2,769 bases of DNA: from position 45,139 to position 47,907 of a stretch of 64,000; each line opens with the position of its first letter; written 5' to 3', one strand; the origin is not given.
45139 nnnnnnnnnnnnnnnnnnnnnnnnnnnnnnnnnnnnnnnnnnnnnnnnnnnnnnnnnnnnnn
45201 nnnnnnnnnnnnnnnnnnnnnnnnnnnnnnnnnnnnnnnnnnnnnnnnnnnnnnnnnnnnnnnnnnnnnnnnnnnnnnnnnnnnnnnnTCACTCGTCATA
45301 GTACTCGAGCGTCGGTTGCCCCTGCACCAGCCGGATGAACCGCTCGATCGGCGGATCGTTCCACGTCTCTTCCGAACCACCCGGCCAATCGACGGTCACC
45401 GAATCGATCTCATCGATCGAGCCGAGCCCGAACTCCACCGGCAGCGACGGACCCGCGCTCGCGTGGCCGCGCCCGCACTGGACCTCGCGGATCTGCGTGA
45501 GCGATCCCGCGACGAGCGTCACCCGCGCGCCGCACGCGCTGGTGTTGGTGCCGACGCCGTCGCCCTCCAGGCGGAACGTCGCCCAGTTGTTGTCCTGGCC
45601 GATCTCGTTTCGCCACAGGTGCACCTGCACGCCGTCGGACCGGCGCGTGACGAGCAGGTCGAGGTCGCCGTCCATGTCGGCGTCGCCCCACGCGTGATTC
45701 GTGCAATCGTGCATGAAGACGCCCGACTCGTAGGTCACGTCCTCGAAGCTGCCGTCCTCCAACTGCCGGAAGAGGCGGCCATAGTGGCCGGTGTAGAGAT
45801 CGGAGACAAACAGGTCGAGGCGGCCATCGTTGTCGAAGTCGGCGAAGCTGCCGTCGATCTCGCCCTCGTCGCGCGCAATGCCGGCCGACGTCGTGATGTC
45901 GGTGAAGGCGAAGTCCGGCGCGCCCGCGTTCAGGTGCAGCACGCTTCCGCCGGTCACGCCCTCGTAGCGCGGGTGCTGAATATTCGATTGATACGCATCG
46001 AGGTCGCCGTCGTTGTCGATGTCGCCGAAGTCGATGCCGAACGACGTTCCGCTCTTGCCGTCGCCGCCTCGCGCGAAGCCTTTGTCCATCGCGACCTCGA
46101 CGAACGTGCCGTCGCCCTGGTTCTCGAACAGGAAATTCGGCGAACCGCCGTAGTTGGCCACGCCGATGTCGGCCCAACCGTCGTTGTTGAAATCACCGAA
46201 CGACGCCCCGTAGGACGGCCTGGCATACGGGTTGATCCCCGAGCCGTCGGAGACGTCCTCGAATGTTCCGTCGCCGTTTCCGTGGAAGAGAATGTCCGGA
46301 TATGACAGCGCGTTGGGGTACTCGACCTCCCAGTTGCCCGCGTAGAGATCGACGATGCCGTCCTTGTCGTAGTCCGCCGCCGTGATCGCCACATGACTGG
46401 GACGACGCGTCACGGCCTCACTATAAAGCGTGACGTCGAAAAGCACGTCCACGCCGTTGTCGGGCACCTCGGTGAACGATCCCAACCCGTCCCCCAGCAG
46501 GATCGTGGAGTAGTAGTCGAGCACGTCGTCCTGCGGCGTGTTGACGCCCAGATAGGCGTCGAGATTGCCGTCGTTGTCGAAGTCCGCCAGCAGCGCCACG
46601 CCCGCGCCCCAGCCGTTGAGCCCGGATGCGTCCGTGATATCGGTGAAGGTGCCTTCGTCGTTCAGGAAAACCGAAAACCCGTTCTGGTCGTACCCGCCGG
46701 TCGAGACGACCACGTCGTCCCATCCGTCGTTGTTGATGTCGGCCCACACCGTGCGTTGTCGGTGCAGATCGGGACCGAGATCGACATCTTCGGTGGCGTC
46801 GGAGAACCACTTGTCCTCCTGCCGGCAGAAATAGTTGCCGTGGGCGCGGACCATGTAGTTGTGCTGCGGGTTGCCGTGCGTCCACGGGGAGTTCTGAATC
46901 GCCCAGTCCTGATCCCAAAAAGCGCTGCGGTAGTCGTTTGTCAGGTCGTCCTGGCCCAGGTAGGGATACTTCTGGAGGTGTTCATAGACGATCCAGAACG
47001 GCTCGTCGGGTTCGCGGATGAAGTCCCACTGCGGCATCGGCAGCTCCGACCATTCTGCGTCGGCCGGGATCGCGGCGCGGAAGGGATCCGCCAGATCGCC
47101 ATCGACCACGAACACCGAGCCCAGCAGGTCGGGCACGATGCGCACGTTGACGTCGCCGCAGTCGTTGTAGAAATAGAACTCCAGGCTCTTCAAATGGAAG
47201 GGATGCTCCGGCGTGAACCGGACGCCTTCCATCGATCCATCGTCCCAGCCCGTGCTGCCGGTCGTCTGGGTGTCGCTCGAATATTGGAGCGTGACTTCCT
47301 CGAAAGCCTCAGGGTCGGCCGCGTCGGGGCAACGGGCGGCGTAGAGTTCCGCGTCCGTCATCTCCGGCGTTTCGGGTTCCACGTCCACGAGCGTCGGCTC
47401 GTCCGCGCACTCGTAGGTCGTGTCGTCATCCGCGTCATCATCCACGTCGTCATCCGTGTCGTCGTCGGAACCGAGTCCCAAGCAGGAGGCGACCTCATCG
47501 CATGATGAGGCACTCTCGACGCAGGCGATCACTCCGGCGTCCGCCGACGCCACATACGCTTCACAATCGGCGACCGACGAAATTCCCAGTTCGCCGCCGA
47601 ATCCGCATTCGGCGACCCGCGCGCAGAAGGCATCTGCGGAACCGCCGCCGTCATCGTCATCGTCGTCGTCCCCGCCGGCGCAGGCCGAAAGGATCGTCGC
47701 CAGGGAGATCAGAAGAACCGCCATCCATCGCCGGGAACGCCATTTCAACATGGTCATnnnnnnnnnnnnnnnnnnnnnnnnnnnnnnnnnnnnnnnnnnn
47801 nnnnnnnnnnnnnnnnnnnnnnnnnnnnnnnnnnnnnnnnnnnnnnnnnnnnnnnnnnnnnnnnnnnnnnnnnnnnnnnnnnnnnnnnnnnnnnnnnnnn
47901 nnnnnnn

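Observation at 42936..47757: Operon of an FG-GAP/ASPIC-UnbV lipoprotein, a GT-C-like polytopic membrane protein and a crotonase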

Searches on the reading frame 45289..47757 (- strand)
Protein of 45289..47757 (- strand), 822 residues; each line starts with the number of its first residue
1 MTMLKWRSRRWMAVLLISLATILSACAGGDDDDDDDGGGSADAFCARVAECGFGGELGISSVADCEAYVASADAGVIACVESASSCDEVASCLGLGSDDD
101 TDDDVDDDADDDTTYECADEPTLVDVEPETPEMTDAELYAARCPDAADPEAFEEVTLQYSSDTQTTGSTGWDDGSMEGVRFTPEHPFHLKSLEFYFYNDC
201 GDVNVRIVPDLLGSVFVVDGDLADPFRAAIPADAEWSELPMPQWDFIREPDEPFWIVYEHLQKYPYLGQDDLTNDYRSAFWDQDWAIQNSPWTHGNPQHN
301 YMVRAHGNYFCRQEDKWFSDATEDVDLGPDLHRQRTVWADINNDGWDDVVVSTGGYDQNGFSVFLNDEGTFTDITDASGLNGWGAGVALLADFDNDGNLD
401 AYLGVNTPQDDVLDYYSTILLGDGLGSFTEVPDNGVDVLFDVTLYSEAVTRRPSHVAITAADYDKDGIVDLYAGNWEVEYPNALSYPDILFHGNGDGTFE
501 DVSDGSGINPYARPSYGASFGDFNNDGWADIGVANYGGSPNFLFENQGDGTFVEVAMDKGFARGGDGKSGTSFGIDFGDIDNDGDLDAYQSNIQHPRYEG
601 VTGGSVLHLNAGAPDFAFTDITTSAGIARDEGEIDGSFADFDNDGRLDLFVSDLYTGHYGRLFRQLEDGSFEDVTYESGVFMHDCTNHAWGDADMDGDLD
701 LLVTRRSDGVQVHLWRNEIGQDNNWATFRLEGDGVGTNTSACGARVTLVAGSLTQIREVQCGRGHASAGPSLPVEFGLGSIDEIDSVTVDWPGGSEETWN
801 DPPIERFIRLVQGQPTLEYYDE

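Call 4: search_protein_families(library=pfam, proteins=[window:45289-47757:-], max_evalue=0.1)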
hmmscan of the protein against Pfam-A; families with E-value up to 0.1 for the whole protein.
window:45289-47757:- (822 aa): 4 families
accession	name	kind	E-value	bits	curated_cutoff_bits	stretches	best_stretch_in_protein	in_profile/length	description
PF13517.12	FG-GAP_3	-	6.9e-35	119.9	26.9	6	640-703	1-61/61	FG-GAP-like repeat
PF07593.17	UnbV_ASPIC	-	1.9e-15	56.9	23.4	1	741-807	1-66/68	ASPIC and UnbV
PF01839.29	FG-GAP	-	3.5e-07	30.4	22.1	2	338-360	7-32/37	FG-GAP repeat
PF16743.10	PliI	-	0.0041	17.2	27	0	606-657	32-83/123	Periplasmic lysozyme inhibitor of I-type lysozyme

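Call 5: search_protein_families(library=ncbifam, proteins=[window:45289-47757:-], max_evalue=0.1)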
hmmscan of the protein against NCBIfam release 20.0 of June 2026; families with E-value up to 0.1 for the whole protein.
window:45289-47757:- (822 aa): 0 families

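Call 47: find_homologous_proteins(query=window:45289-47757:-, max_evalue=1e-20)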
Query window:45289-47757:- (822 aa): 3849 proteins with E <= 1e-20 among 8000 candidates; the best 120 are listed.
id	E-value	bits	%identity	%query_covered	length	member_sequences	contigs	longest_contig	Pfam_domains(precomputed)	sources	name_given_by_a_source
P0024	0.0e+0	1666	86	100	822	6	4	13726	PF01839.30,PF13517.13,PF07593.19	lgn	-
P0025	3.2e-266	904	52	100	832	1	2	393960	PF13517.13,PF07593.19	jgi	jgi:enediyne biosynthesis protein E4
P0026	4.0e-259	880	56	86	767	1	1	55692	PF01839.30,PF13517.13,PF07593.19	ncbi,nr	ncbi:CRTAC1 family protein [bacterium]|nr:CRTAC1 family protein [bacterium]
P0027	1.0e-97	346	44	49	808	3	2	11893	PF11617.14,PF13517.13,PF07593.19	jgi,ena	jgi:hypothetical protein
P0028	7.5e-84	301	34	78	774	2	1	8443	PF01839.30,PF13517.13,PF07593.19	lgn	-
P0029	1.0e-83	300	42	49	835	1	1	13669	PF11617.14,PF13517.13,PF07593.19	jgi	jgi:hypothetical protein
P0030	9.8e-83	297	31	59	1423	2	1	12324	PF01839.30,PF13517.13,PF12770.13,PF07593.19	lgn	-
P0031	2.8e-82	295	33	58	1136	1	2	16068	PF01839.30,PF13517.13,PF18962.8,PF13860.13,PF07593.19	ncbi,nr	ncbi:T9SS type A sorting domain-containing protein [candidate division KSB1 bacterium]|nr:T9SS type 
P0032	1.4e-79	286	33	58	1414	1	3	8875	PF01839.30,PF07714.24,PF00069.32,PF13517.13,PF14531.13,PF07593.19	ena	-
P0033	3.3e-78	282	41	47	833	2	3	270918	PF11617.14,PF13517.13,PF07593.19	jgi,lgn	jgi:hypothetical protein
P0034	5.8e-78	281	33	54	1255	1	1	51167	PF01839.30,PF13517.13,PF07593.19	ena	-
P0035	7.6e-78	281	33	52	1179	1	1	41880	PF01839.30,PF13517.13,PF07593.19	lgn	-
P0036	6.3e-77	278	33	79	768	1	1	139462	PF01839.30,PF13517.13,PF07593.19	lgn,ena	-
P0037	2.7e-76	276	32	63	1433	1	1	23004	PF01839.30,PF13517.13,PF12770.13,PF07593.19,PF01364.25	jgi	jgi:hypothetical protein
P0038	1.4e-74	270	40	49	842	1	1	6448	PF11617.14,PF13517.13,PF07593.19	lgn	-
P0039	7.0e-74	268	42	53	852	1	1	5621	PF01839.30,PF13431.13,PF23914.2,PF13414.13,PF13428.13,PF07593.19,PF14559.13,PF13517.13,PF00515.35,PF12895.14,PF13432.13,PF13429.13,PF07719.24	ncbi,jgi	ncbi:MAG: FG-GAP-like repeat-containing protein [Planctomycetota bacterium]|jgi:tetratricopeptide (T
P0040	5.6e-73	265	29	54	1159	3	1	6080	PF01839.30,PF13517.13,PF13860.13,PF07593.19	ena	-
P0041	9.6e-73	264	39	60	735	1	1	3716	PF01839.30,PF13517.13,PF00515.35,PF13432.13,PF07593.19,PF07719.24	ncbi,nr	ncbi:MAG: FG-GAP-like repeat-containing protein, partial [Nitrospira sp.]|nr:FG-GAP-like repeat-cont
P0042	7.0e-72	261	32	78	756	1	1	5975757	PF01839.30,PF13517.13,PF07593.19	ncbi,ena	-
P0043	7.0e-72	261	31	60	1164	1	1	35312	PF01839.30,PF13517.13,PF13860.13,PF07593.19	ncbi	-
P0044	9.2e-70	254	39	59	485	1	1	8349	PF01839.30,PF13517.13,PF07593.19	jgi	jgi:hypothetical protein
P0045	1.0e-69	254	33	60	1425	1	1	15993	PF01839.30,PF13517.13,PF12770.13,PF07593.19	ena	-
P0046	6.7e-68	248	39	58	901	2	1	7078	PF01839.30,PF23914.2,PF13517.13,PF13424.13,PF13176.13,PF07593.19,PF07719.24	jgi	-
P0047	3.8e-67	245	29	56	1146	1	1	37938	PF01839.30,PF13517.13,PF07593.19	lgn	-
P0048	4.5e-67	245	33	63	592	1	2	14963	PF01839.30,PF13517.13,PF07593.19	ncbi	ncbi:MAG: CRTAC1 family protein [Myxococcota bacterium]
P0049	1.0e-66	244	28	56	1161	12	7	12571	PF01839.30,PF13517.13,PF07593.19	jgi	jgi:hypothetical protein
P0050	7.0e-65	238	37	61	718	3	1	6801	PF01839.30,PF13517.13,PF07593.19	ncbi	-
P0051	2.1e-63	233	31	77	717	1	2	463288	PF01839.30,PF13517.13,PF07593.19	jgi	jgi:ASPIC and UnbV/FG-GAP-like repeat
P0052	5.2e-63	232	33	63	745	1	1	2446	PF01839.30,PF13517.13,PF00515.35,PF07593.19,PF07719.24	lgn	-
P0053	9.7e-63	231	28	63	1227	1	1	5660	PF01839.30,PF13517.13,PF18962.8,PF07593.19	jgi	-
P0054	3.6e-62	229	35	58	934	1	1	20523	PF01839.30,PF13431.13,PF23914.2,PF13414.13,PF13428.13,PF07593.19,PF13374.13,PF14559.13,PF13517.13,PF00515.35,PF13424.13,PF13432.13,PF13181.13,PF07719.24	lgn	-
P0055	3.6e-60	222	34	58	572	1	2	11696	PF01839.30,PF13517.13,PF07593.19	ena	-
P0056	4.8e-60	222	33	58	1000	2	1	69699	PF22073.3,PF01839.30,PF15780.12,PF07610.18,PF24798.3,PF13517.13,PF18962.8,PF24507.2,PF24291.2,PF07593.19,PF22544.3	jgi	jgi:hypothetical protein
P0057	6.8e-60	221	34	54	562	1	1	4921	PF01839.30,PF13517.13,PF07593.19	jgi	jgi:enediyne biosynthesis protein E4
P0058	2.3e-59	220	35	58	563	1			PF01839.30,PF13517.13,PF07593.19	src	-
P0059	2.3e-59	220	31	78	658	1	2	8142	PF01839.30,PF13517.13,PF07593.19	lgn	-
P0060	2.7e-59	219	34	54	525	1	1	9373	PF01839.30,PF13517.13,PF07593.19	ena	-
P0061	6.3e-59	218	32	58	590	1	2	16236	PF01839.30,PF13517.13,PF07593.19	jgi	jgi:hypothetical protein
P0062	6.7e-59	218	33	58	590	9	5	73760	PF01839.30,PF13517.13,PF07593.19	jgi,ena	-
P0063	1.4e-58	217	34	54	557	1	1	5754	PF01839.30,PF13517.13,PF07593.19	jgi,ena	-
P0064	2.3e-58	216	33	58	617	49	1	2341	PF01839.30,PF13517.13,PF07593.19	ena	-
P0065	2.7e-58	216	32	58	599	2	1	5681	PF01839.30,PF13517.13,PF07593.19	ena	-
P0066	2.9e-58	216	32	58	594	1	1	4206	PF01839.30,PF13517.13,PF07593.19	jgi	-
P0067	7.7e-58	214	33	58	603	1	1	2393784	PF01839.30,PF13517.13,PF07593.19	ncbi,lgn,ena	-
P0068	7.9e-58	214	34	58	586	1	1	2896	PF01839.30,PF13517.13,PF07593.19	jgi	-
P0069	8.9e-58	214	33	58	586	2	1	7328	PF01839.30,PF13517.13,PF07593.19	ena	-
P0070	1.6e-57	213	29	78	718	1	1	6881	PF01839.30,PF13517.13,PF07593.19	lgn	-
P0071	1.9e-57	213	33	58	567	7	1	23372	PF01839.30,PF13517.13,PF07593.19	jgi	-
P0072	2.0e-57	213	33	58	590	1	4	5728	PF01839.30,PF13517.13,PF07593.19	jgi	jgi:enediyne biosynthesis protein E4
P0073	2.4e-57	213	33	58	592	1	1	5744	PF01839.30,PF13517.13,PF07593.19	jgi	jgi:enediyne biosynthesis protein E4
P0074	2.7e-57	213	34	58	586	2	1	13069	PF01839.30,PF13517.13,PF07593.19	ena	-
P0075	4.0e-57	212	35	55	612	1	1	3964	PF01839.30,PF13517.13,PF07593.19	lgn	-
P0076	4.1e-57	212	33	58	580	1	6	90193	PF01839.30,PF13517.13,PF07593.19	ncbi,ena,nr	ncbi:MAG: CRTAC1 family protein [Acidobacteriia bacterium]|nr:CRTAC1 family protein [Terriglobia bac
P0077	5.3e-57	212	33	58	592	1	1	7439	PF01839.30,PF13517.13,PF07593.19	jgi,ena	jgi:hypothetical protein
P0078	5.7e-57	212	34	55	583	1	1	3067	PF01839.30,PF13517.13,PF07593.19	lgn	-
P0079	5.8e-57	212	33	58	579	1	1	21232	PF01839.30,PF13517.13,PF07593.19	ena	-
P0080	6.4e-57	211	33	58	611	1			PF01839.30,PF13517.13,PF07593.19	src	-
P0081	7.9e-57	211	33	58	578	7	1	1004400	PF01839.30,PF13517.13,PF07593.19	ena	-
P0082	1.0e-56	211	34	58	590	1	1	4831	PF01839.30,PF13517.13,PF07593.19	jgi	jgi:hypothetical protein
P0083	1.1e-56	211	33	58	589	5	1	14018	PF01839.30,PF13517.13,PF07593.19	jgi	-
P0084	1.1e-56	211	33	58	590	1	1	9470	PF01839.30,PF13517.13,PF07593.19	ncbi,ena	-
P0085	1.1e-56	211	33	58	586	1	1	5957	PF01839.30,PF13517.13,PF07593.19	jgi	jgi:hypothetical protein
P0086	1.2e-56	211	28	56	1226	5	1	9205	PF01839.30,PF13517.13,PF07593.19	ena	-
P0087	1.3e-56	210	33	58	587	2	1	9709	PF01839.30,PF13517.13,PF07593.19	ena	-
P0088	1.4e-56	210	33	58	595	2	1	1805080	PF01839.30,PF13517.13,PF07593.19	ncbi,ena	-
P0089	1.4e-56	210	35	58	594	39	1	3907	PF01839.30,PF13517.13,PF07593.19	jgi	-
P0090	1.6e-56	210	32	54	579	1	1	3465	PF01839.30,PF13517.13,PF07593.19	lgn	-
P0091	1.8e-56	210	35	54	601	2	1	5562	PF01839.30,PF13517.13,PF07593.19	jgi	-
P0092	1.9e-56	210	33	58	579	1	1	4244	PF01839.30,PF13517.13,PF07593.19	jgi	-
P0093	2.2e-56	210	34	58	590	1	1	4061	PF01839.30,PF13517.13,PF07593.19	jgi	jgi:hypothetical protein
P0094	2.2e-56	210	34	55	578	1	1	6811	PF01839.30,PF13517.13,PF07593.19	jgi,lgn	jgi:hypothetical protein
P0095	2.5e-56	209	33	58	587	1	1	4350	PF01839.30,PF13517.13,PF07593.19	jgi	jgi:enediyne biosynthesis protein E4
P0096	2.7e-56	209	32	58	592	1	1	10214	PF01839.30,PF13517.13,PF07593.19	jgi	jgi:hypothetical protein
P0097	2.9e-56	209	32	58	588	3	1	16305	PF01839.30,PF13517.13,PF07593.19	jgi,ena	-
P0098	3.9e-56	209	33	58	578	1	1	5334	PF01839.30,PF13517.13,PF07593.19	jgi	jgi:hypothetical protein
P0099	3.9e-56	209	33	58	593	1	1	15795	PF01839.30,PF13517.13,PF07593.19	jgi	-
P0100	4.1e-56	209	33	58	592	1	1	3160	PF01839.30,PF13517.13,PF07593.19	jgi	jgi:hypothetical protein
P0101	4.1e-56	209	34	54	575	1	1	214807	PF01839.30,PF13517.13,PF07593.19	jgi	jgi:hypothetical protein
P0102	4.3e-56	209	32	59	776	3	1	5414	PF01839.30,PF13517.13,PF07593.19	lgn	-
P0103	4.4e-56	209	33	58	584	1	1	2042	PF01839.30,PF13517.13,PF07593.19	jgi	-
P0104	4.4e-56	209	32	58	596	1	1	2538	PF01839.30,PF13517.13,PF07593.19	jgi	jgi:enediyne biosynthesis protein E4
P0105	4.7e-56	209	34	58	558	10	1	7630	PF01839.30,PF13517.13,PF07593.19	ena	-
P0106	5.1e-56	208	34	58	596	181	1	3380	PF01839.30,PF13517.13,PF07593.19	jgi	-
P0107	5.3e-56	208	33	58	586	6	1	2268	PF01839.30,PF13517.13,PF07593.19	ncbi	-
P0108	5.4e-56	208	33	58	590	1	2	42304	PF01839.30,PF13517.13,PF07593.19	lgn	-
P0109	5.8e-56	208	31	58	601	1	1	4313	PF01839.30,PF13517.13,PF07593.19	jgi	jgi:hypothetical protein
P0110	6.1e-56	208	32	58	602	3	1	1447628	PF01839.30,PF13517.13,PF07593.19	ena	-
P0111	7.1e-56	208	34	54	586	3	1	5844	PF01839.30,PF13517.13,PF07593.19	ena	-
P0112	7.2e-56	208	34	54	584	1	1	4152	PF01839.30,PF13517.13,PF07593.19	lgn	-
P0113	7.2e-56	208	33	54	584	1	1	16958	PF01839.30,PF13517.13,PF07593.19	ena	-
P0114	7.9e-56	208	30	60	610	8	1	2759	PF01839.30,PF13517.13,PF07593.19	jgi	jgi:hypothetical protein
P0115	9.8e-56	208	33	55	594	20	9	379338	PF01839.30,PF13517.13,PF07593.19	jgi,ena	jgi:hypothetical protein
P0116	1.1e-55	207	30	62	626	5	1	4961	PF01839.30,PF13517.13,PF07593.19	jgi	jgi:hypothetical protein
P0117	1.1e-55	207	33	58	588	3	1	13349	PF01839.30,PF13517.13,PF07593.19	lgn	-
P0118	1.1e-55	207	34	58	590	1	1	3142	PF01839.30,PF13517.13,PF07593.19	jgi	jgi:hypothetical protein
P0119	1.1e-55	207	33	58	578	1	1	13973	PF01839.30,PF13517.13,PF07593.19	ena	-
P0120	1.1e-55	207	33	55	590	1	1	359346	PF01839.30,PF13517.13,PF07593.19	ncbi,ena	-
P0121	1.1e-55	207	33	55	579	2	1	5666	PF01839.30,PF13517.13,PF07593.19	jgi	jgi:hypothetical protein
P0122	1.7e-55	207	35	54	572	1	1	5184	PF01839.30,PF13517.13,PF07593.19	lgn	-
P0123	1.7e-55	207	32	58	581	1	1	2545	PF01839.30,PF13517.13,PF07593.19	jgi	jgi:enediyne biosynthesis protein E4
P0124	1.7e-55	207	34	58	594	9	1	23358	PF01839.30,PF13517.13,PF07593.19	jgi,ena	-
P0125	1.8e-55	207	33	61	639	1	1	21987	PF01839.30,PF13517.13,PF18962.8,PF07593.19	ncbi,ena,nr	ncbi:MAG TPA: FG-GAP-like repeat-containing protein [Patescibacteria group bacterium]|nr:FG-GAP-like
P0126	1.8e-55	207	31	58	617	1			PF01839.30,PF13517.13,PF07593.19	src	-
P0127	1.8e-55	207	33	60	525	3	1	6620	PF01839.30,PF13517.13,PF07593.19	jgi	-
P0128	2.0e-55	206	30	60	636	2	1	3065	PF01839.30,PF13517.13,PF07593.19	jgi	jgi:enediyne biosynthesis protein E4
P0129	2.2e-55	206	34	58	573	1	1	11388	PF01839.30,PF13517.13,PF07593.19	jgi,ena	-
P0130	2.3e-55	206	33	58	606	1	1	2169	PF01839.30,PF13517.13,PF07593.19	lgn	-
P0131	2.3e-55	206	34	58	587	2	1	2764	PF01839.30,PF13517.13,PF07593.19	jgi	-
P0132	2.5e-55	206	33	58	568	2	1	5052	PF01839.30,PF13517.13,PF07593.19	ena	-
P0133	2.7e-55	206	35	52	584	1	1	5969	PF01839.30,PF13517.13,PF07593.19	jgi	jgi:hypothetical protein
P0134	3.4e-55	206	33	54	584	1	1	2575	PF01839.30,PF13517.13,PF07593.19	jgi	-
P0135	4.0e-55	205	33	58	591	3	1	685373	PF01839.30,PF13517.13,PF07593.19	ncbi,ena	-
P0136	4.1e-55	205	33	58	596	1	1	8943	PF01839.30,PF13517.13,PF07593.19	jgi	jgi:enediyne biosynthesis protein E4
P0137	4.2e-55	205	32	55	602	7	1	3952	PF01839.30,PF13517.13,PF07593.19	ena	-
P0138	4.2e-55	205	33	58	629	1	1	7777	PF01839.30,PF13517.13,PF07593.19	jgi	jgi:enediyne biosynthesis protein E4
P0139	4.4e-55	205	33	58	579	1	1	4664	PF01839.30,PF13517.13,PF07593.19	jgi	jgi:enediyne biosynthesis protein E4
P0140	4.7e-55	205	32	58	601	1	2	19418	PF01839.30,PF13517.13,PF07593.19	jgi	jgi:enediyne biosynthesis protein E4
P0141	4.8e-55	205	33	54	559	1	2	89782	PF01839.30,PF13517.13,PF07593.19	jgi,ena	-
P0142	4.9e-55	205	32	59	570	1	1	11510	PF01839.30,PF13517.13,PF07593.19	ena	-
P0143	5.0e-55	205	32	58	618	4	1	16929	PF01839.30,PF13517.13,PF07593.19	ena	-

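Call 48: find_encoding_contigs(protein=P0025, flank=8000, max_places=2)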
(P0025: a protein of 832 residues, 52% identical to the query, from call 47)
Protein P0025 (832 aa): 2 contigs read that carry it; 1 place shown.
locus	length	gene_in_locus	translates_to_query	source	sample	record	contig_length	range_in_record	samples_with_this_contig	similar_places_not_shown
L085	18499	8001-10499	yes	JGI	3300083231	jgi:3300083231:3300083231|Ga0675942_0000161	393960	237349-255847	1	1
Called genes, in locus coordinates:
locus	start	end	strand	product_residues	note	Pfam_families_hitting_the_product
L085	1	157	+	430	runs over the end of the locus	-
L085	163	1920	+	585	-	-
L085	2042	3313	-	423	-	PF06689:zf-C4_ClpX, PF01078:Mg_chelatase (faint), PF05496:RuvB_N (weak), PF00004:AAA, PF07724:AAA_2, PF07728:AAA_5 (faint), PF10431:ClpB_D2-small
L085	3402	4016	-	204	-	PF00574:CLP_protease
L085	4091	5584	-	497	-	PF05697:Trigger_N, PF00254:FKBP_C (weak), PF05698:Trigger_C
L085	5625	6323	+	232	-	-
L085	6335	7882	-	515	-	-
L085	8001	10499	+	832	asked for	PF13517:FG-GAP_3, PF07593:UnbV_ASPIC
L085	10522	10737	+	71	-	-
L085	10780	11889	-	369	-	PF03193:RsgA_GTPase, PF00009:GTP_EFTU (faint), PF02421:FeoB_N (faint), PF00005:ABC_tran (weak), PF01926:MMR_HSR1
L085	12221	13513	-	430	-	PF03403:PAF-AH_p_II, PF07224:Chlorophyllase (weak), PF03403:PAF-AH_p_II (weak)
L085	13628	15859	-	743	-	-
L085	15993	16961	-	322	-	-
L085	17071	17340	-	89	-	-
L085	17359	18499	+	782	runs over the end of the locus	-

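Call 49: find_encoding_contigs(protein=P0026, flank=8000, max_places=2)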
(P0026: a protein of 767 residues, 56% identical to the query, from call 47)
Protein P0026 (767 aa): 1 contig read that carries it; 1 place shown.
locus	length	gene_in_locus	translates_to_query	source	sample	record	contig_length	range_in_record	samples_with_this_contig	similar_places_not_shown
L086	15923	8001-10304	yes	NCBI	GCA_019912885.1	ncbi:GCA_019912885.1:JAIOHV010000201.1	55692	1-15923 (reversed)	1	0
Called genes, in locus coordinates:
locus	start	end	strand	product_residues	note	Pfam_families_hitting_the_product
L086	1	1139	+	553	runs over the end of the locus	PF00999:Na_H_Exchanger, PF02254:TrkA_N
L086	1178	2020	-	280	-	PF08238:Sel1 (faint)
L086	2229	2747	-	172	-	-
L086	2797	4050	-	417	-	-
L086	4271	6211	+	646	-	PF07224:Chlorophyllase, PF12740:PETase (weak)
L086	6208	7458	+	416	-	-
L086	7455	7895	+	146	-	-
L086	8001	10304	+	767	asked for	PF01839:FG-GAP (faint), PF13517:FG-GAP_3, PF07593:UnbV_ASPIC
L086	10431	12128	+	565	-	-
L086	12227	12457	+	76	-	-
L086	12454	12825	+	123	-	PF02452:PemK_toxin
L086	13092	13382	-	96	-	-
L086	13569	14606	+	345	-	PF08240:ADH_N, PF16912:Glu_dehyd_C, PF00107:ADH_zinc_N, PF13602:ADH_zinc_N_2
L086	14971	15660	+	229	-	PF00753:Lactamase_B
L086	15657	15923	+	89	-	?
